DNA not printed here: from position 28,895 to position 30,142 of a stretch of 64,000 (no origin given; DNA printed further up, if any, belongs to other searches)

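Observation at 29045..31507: Cytoplasmic cobalamin-binding protein translationally coupled to two tandem paralogous SAM-methyltransferases, the first with a Zn-ribbon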

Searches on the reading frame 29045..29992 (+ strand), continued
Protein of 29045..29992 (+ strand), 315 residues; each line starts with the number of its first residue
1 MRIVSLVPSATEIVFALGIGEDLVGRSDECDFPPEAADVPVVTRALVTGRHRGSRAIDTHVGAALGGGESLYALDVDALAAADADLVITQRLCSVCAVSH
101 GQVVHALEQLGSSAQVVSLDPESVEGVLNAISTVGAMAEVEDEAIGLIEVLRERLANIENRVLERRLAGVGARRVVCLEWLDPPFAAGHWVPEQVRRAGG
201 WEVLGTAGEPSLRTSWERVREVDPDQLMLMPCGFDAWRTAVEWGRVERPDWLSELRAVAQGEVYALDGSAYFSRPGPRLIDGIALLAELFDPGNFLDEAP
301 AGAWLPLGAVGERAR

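Call 50: search_protein_families(library=pfam, proteins=[L032:1779-3725:+, L032:3884-5386:+, L032:5480-6421:+, L032:6606-7307:+, L032:7354-8232:+, L032:8244-9068:+], max_evalue=0.001)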
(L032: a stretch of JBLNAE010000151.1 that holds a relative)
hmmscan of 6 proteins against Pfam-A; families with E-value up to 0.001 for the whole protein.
L032:1779-3725:+ (649 aa): 2 families
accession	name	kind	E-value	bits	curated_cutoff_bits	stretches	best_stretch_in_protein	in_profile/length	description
PF00593.30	TonB_dep_Rec_b-barrel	-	3.8e-38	132.9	27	1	227-578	60-385/436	TonB dependent receptor-like, beta-barrel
PF07715.20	Plug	-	3.7e-18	66.4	23.9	1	61-155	12-107/107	TonB-dependent Receptor Plug Domain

L032:3884-5386:+ (501 aa): 1 family
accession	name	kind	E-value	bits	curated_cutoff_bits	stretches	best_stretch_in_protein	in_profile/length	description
PF10282.15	Lactonase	-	0.0002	21.1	21.7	1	141-256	152-262/344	Lactonase, 7-bladed beta-propeller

L032:5480-6421:+ (314 aa): 1 family
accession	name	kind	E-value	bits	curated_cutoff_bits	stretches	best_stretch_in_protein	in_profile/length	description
PF01497.23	Peripla_BP_2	-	3.1e-23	82.9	27.5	1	8-264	6-233/235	Periplasmic binding protein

L032:6606-7307:+ (234 aa): 1 family
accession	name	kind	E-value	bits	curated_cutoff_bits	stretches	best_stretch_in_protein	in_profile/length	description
PF01902.24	Diphthami_syn_2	-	2.6e-42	145.2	23.2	1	20-230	4-213/219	Diphthamide synthase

L032:7354-8232:+ (293 aa): 1 family
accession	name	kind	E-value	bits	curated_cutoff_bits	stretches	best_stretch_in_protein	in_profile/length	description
PF01497.23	Peripla_BP_2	-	2.4e-35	122.5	27.5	1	29-256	1-233/235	Periplasmic binding protein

L032:8244-9068:+ (275 aa): 4 families
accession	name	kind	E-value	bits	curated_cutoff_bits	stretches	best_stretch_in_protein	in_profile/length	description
PF00005.33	ABC_tran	-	1.4e-32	113.6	25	1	38-186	1-136/137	ABC transporter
PF13304.12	AAA_21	-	4.1e-13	50.5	27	2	152-219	231-300/304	AAA domain, putative AbiEii toxin, Type IV TA system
PF02463.25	SMC_N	-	1.5e-07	31.5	40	1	50-226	26-208/220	RecF/RecN/SMC N terminal domain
PF13476.12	AAA_23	-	3.9e-05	24.8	27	1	45-177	17-142/201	AAA domain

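Call 56: find_encoding_contigs(protein=P0002, flank=5000, max_places=1)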
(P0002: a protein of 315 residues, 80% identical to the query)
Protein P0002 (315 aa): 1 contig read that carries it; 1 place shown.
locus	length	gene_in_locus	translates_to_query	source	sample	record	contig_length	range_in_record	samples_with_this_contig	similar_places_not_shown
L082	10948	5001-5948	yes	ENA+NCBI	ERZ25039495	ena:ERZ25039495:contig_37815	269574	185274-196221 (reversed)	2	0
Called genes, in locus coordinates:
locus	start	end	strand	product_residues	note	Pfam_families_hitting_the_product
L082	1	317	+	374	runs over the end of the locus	PF13398:Peptidase_M50B (weak), PF02163:Peptidase_M50, PF00571:CBS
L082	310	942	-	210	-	PF18306:LDcluster4, PF03641:Lysine_decarbox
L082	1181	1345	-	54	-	-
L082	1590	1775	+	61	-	-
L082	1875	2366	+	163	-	-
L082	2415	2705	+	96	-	PF13237:Fer4_10 (faint), PF14697:Fer4_21 (faint), PF13183:Fer4_8 (faint), PF12838:Fer4_7, PF13187:Fer4_9 (faint), PF00037:Fer4, PF12797:Fer4_2 (weak), PF12837:Fer4_6 (weak), +1 more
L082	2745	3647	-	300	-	PF12698:ABC2_membrane_3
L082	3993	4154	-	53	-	PF13732:DrrA1-3_C (weak)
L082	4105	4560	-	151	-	PF00005:ABC_tran (weak), PF13304:AAA_21 (weak)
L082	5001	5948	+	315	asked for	PF01497:Peripla_BP_2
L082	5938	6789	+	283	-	PF13489:Methyltransf_23 (weak), PF08241:Methyltransf_11, PF08242:Methyltransf_12 (weak), PF13649:Methyltransf_25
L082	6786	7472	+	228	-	PF13489:Methyltransf_23, PF08241:Methyltransf_11, PF08242:Methyltransf_12, PF13649:Methyltransf_25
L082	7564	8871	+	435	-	PF01619:Pro_dh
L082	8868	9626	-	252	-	-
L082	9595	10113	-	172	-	PF12867:DinB_2 (weak)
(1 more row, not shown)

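Call 65: list_cluster_members(proteins=[P0243, P0244, P0249, P0253, P0259, P0265, P0283, P0294, P0339, P0350])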
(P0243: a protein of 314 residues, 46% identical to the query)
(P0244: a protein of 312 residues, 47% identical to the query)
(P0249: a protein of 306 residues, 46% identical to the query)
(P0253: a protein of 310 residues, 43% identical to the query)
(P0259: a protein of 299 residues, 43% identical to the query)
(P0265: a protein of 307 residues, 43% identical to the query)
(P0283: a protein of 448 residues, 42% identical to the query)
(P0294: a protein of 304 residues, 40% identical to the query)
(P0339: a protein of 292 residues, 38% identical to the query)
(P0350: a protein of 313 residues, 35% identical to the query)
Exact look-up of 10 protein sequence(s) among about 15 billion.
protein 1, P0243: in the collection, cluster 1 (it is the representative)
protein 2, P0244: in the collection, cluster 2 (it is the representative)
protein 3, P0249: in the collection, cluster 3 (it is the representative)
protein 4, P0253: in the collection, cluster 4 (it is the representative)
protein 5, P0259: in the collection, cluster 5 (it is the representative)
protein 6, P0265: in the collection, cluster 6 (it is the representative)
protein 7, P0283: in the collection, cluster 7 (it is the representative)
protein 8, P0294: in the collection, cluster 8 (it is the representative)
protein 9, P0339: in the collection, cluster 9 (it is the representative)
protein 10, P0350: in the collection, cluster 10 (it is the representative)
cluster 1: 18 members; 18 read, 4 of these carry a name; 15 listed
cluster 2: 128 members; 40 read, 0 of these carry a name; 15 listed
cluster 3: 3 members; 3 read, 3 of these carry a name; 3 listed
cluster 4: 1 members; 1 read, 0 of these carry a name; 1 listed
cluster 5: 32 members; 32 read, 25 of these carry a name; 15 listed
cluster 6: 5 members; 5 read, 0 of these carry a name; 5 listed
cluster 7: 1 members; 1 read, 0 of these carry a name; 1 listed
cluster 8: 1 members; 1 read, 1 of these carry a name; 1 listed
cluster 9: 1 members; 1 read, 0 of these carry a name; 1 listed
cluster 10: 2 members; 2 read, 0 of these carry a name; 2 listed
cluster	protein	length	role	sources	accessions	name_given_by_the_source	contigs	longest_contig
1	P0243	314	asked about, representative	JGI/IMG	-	iron complex transport system substrate-binding protein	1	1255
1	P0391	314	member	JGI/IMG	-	iron complex transport system substrate-binding protein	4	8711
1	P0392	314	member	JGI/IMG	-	iron complex transport system substrate-binding protein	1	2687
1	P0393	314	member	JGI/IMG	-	iron complex transport system substrate-binding protein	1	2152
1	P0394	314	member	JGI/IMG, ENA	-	-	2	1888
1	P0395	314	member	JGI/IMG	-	-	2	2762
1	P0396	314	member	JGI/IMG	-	-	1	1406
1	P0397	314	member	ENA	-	-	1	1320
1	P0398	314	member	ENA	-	-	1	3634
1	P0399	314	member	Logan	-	-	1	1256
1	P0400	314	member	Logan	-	-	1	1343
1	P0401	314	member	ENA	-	-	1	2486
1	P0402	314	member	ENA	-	-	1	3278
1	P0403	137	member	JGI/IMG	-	-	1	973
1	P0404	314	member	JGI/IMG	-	-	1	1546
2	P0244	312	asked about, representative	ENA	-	-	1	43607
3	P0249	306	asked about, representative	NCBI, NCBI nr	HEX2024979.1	MAG TPA: cobalamin-binding protein [Actinomycetota bacterium] | cobalamin-binding protein [Actinomycetota bacterium]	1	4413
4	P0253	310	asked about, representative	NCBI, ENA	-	-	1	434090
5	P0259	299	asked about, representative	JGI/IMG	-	iron complex transport system substrate-binding protein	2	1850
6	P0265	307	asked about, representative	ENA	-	-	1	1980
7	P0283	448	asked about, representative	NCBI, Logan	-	-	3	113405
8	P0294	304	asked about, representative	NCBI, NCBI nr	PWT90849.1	MAG: cobalamin-binding protein [Acidobacteria bacterium] | MAG: cobalamin-binding protein [Acidobacteriota bacterium]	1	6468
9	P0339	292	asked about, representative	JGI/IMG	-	-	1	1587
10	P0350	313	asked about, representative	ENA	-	-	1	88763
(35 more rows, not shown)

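Call 69: find_related_loci(query=A6, collection=metagenome_contigs, flank=8000)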
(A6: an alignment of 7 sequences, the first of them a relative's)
Query A6 (314 aa) in metagenome_contigs; peptide patterns used: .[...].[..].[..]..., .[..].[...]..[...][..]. (x = any residue, [..] = any of these).
600 stretches matched a pattern (row limit reached: there are more); 585 encode a relative of the query (tblastn E <= 1e-3); the best 80 are kept; 80 distinct loci.
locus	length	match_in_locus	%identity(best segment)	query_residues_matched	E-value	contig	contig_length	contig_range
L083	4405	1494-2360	54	1-289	1e-102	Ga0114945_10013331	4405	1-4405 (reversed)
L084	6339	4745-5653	51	1-303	4e-101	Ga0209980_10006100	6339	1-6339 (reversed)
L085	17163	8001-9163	64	1-314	4e-101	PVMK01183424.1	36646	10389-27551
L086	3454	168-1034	52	1-289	4e-101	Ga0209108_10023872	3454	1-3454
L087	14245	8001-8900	51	1-300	2e-99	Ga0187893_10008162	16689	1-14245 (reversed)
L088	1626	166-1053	49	1-296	4e-105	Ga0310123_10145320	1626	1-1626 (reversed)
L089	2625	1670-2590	50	1-307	1e-100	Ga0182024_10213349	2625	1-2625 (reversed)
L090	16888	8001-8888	52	1-296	2e-97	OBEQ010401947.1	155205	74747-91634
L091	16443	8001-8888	52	1-296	2e-97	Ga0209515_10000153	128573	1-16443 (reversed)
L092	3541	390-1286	49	1-299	8e-98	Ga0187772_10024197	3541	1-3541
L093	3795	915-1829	51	1-310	2e-97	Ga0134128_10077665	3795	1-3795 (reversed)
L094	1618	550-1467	48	2-307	1e-102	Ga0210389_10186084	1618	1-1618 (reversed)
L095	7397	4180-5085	49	2-303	8e-96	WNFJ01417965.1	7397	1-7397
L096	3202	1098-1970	49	1-289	8e-98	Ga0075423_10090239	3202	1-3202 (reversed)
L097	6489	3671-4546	48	2-293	3e-95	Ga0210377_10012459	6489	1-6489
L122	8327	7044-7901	50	1-289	2e-91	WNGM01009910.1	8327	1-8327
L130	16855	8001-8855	49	1-288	2e-90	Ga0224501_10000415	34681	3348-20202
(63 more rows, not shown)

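Call 75: search_protein_families(library=pfam, proteins=[L090:8982-10580:+, L090:5203-6909:+, L090:7097-7927:-, L087:8633-10468:+, L087:4129-5832:+, L130:9166-9858:+, L122:5635-7032:+, L097:2844-3578:+], max_evalue=0.001)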
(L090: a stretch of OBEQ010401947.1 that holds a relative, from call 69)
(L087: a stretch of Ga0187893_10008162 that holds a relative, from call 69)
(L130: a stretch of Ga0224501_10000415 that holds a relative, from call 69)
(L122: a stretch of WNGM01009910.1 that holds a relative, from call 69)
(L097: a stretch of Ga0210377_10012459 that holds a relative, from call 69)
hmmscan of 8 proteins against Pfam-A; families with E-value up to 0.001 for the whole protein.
L090:8982-10580:+ (532 aa): 3 families
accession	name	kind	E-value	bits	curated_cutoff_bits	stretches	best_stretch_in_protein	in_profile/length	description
PF07685.20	GATase_3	-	1e-48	166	27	1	273-474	1-194/196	CobB/CobQ-like glutamine amidotransferase domain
PF01656.29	CbiA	-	3.4e-23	82.4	25.4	1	24-250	1-117/125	CobQ/CobB/MinD/ParA nucleotide binding domain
PF13500.12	AAA_26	-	1e-21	78.1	27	1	22-250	1-195/198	AAA domain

L090:5203-6909:+ (568 aa): 5 families
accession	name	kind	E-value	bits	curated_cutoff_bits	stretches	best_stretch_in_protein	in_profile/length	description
PF02463.25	SMC_N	-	3.8e-15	56.4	40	1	1-512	1-214/220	RecF/RecN/SMC N terminal domain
PF13476.12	AAA_23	-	1.7e-11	45.6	27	1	4-67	1-66/201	AAA domain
PF13555.12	AAA_29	-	9.7e-05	22.5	27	1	2-45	1-45/61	P-loop containing region of AAA domain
PF13304.12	AAA_21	-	0.00014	22.5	27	0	24-87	1-57/304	AAA domain, putative AbiEii toxin, Type IV TA system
PF13175.12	AAA_15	-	0.00045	20.4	32.1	1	1-47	1-48/374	AAA ATPase domain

L090:7097-7927:- (276 aa): 0 families

L087:8633-10468:+ (611 aa): 3 families
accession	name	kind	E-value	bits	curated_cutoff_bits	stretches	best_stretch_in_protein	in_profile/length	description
PF07685.20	GATase_3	-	1e-50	172.6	27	1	350-538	2-193/196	CobB/CobQ-like glutamine amidotransferase domain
PF01656.29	CbiA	-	1.3e-23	83.7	25.4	1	100-326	1-116/125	CobQ/CobB/MinD/ParA nucleotide binding domain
PF13500.12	AAA_26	-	3.9e-19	69.7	27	1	98-325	1-194/198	AAA domain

L087:4129-5832:+ (567 aa): 5 families
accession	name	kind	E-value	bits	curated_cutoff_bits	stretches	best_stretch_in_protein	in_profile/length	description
PF02463.25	SMC_N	-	2.2e-16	60.4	40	1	2-514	2-216/220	RecF/RecN/SMC N terminal domain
PF13476.12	AAA_23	-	2.8e-11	44.9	27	1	5-51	2-48/201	AAA domain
PF13555.12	AAA_29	-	8.7e-05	22.6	27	1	2-46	1-46/61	P-loop containing region of AAA domain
PF13175.12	AAA_15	-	0.00038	20.6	32.1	1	1-69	1-64/374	AAA ATPase domain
PF13304.12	AAA_21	-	0.00093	19.8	27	0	24-63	1-57/304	AAA domain, putative AbiEii toxin, Type IV TA system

L130:9166-9858:+ (230 aa): 1 family
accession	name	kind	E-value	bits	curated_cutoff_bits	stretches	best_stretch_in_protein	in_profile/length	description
PF01902.24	Diphthami_syn_2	-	5.4e-26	91.9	23.2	1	6-217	3-210/219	Diphthamide synthase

L122:5635-7032:+ (465 aa): 3 families
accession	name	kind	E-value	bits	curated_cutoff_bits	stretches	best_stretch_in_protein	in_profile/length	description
PF07685.20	GATase_3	-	2e-39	135.7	27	1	257-449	2-195/196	CobB/CobQ-like glutamine amidotransferase domain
PF01656.29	CbiA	-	3.6e-22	79.1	25.4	1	12-198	1-123/125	CobQ/CobB/MinD/ParA nucleotide binding domain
PF13500.12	AAA_26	-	5.2e-19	69.3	27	2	86-191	97-194/198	AAA domain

L097:2844-3578:+ (244 aa): 1 family
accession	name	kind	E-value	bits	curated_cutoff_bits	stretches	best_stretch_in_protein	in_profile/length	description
PF01902.24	Diphthami_syn_2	-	3.7e-36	125.1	23.2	1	30-239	5-212/219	Diphthamide synthase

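Call 80: search_protein_families(library=pfam, proteins=[L027:6939-7784:+, L030:5783-6256:+, L035:1494-1904:+, L045:6892-8025:+, L050:1179-2525:+, L060:2745-3614:+, L065:4922-6001:+, L075:4586-5698:+, L067:2822-5746:+, L081:3996-5159:+], max_evalue=0.001)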
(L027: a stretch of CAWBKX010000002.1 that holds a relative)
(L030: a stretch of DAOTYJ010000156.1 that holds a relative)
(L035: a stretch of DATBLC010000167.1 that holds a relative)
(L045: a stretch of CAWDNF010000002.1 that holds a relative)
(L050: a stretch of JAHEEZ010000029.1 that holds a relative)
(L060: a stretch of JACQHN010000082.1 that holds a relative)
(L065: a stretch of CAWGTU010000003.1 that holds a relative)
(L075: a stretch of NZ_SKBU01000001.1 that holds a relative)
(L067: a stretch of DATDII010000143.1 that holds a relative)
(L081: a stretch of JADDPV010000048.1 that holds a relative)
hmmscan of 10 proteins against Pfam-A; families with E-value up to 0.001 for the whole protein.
L027:6939-7784:+ (282 aa): 1 family
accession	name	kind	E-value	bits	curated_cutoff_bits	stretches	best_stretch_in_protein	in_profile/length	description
PF12822.12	ECF_trnsprt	-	2.2e-10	41.2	30.7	1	78-244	3-168/169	ECF transporter, substrate-specific component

L030:5783-6256:+ (158 aa): 1 family
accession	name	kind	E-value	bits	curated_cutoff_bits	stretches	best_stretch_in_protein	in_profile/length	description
PF04073.20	tRNA_edit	-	1.6e-29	102.9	25.5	1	28-149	3-123/123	Aminoacyl-tRNA editing domain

L035:1494-1904:+ (137 aa): 1 family
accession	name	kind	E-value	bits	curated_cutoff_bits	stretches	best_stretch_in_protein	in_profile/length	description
PF04186.18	FxsA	-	2.1e-36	124.8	25.2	1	7-115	1-109/109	FxsA cytoplasmic membrane protein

L045:6892-8025:+ (378 aa): 6 families
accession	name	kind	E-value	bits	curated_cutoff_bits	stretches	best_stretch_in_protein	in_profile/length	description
PF00534.26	Glycos_transf_1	-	1.3e-30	106.6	26.4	1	185-352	6-170/172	Glycosyl transferases group 1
PF13692.12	Glyco_trans_1_4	-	1.3e-29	103.7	27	1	195-339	2-141/142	Glycosyl transferases group 1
PF13439.12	Glyco_transf_4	-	1.4e-09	38.7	28.5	1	16-171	3-165/170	Glycosyltransferase Family 4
PF13524.12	Glyco_trans_1_2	-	4.9e-07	30.2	25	1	266-361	39-135/144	Glycosyl transferase-like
PF20706.3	GT4-conflict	-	2.4e-06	27.2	26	1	186-345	193-362/385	Family 4 Glycosyltransferase in conflict systems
PF13579.12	Glyco_trans_4_4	-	1.4e-05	25.9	29.7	1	16-159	2-142/158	Glycosyl transferase 4-like domain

L050:1179-2525:+ (449 aa): 5 families
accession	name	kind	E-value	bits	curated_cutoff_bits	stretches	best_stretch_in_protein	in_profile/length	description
PF13462.12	Thioredoxin_4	-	2.9e-30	106.1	23.2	1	284-442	3-163/165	Thioredoxin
PF01323.26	DSBA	-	1e-14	55.2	25.6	1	297-428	1-175/191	DSBA-like thioredoxin domain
PF13624.11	SurA_N_3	-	2.4e-07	31.2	27.2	0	13-90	22-110/162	SurA-like N-terminal domain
PF13743.12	Thioredoxin_5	-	2.3e-05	24.6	27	1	342-425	73-163/186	Thioredoxin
PF13098.12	Thioredoxin_2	-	0.00031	21.5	27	1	294-425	5-81/104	Thioredoxin-like domain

L060:2745-3614:+ (290 aa): 1 family
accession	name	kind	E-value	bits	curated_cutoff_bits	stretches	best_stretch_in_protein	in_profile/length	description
PF00494.24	SQS_PSY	-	5e-77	259.6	26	1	15-269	2-261/263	Squalene/phytoene synthase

L065:4922-6001:+ (360 aa): 3 families
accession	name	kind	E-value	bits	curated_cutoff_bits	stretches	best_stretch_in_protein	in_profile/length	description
PF00198.28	2-oxoacid_dh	-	1.3e-50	172.5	23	1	148-355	11-230/232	2-oxoacid dehydrogenases acyltransferase (catalytic domain)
PF00364.28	Biotin_lipoyl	-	7.5e-20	71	22.1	1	8-78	3-72/73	Biotin-requiring enzyme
PF02817.22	E3_binding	-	3.6e-15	56.3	23.7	1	100-133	3-36/36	e3 binding domain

L075:4586-5698:+ (371 aa): 2 families
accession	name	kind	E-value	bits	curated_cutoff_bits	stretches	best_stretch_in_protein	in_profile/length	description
PF02163.28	Peptidase_M50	-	1.4e-28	100.2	27.2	1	48-203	2-220/221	Peptidase family M50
PF00571.33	CBS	-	4.7e-21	75.3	24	2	310-363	1-54/57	CBS domain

L067:2822-5746:+ (975 aa): 4 families
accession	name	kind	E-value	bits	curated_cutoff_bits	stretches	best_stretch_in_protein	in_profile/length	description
PF13476.12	AAA_23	-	1.3e-11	45.9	27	1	153-369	1-168/201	AAA domain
PF02463.25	SMC_N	-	9.1e-08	32.2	40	0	154-194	5-48/220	RecF/RecN/SMC N terminal domain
PF13175.12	AAA_15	-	2e-06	28.1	32.1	0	153-191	5-44/374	AAA ATPase domain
PF13514.12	AAA_27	-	1e-05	25.6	22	1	150-198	2-54/206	AAA domain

L081:3996-5159:+ (388 aa): 2 families
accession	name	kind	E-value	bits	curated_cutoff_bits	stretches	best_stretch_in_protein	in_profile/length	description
PF02163.28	Peptidase_M50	-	8.9e-26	91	27.2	2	65-140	2-104/221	Peptidase family M50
PF00571.33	CBS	-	2.2e-17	63.5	24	2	322-372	1-51/57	CBS domain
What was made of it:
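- An ECF S-component gene overlaps the stop codon in L027 (call 80).
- Tried and rejected: These are heterogeneous in distant genomes: glycosyltransferase, tRNA-editing domain, FxsA, phytoene synthase, E2 acyltransferase, M50 protease (call 80).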
